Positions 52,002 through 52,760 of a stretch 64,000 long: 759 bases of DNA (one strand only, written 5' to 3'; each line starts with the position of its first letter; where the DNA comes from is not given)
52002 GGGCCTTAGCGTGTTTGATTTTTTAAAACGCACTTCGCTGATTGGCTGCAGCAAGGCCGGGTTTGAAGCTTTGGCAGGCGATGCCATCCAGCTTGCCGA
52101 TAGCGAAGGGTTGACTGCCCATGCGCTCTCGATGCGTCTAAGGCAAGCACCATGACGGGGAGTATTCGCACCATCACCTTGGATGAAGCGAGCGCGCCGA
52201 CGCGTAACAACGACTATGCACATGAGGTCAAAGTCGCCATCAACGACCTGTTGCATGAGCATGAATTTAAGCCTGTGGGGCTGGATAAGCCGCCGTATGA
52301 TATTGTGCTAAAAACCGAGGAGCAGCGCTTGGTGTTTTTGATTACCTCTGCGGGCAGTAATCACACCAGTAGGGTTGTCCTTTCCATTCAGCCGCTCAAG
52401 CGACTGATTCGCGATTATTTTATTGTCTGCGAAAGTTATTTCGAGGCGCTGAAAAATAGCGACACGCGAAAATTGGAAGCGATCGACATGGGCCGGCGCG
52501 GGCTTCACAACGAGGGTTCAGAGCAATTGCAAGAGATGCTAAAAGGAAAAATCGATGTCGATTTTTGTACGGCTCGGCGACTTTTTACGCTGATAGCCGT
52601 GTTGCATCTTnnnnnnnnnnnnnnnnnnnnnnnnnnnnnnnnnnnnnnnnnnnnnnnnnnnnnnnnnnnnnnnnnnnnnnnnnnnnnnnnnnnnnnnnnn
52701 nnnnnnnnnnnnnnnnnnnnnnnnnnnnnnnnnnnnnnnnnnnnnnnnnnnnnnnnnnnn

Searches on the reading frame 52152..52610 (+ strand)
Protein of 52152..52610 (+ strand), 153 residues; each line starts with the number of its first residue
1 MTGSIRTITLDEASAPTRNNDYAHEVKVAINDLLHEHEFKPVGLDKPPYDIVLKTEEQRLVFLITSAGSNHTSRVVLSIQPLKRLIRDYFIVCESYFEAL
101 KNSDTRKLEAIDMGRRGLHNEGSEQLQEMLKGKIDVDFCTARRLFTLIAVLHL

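Call 76: search_protein_families(library=pfam, max_evalue=0.00001, proteins=[window:52152-52610:+])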
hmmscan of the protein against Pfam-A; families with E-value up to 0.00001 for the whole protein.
window:52152-52610:+ (153 aa): 1 family
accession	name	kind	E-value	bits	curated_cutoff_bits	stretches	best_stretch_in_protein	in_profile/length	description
PF06793.17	UPF0262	-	1.4e-55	188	25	1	5-152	4-151/153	Uncharacterised protein family (UPF0262)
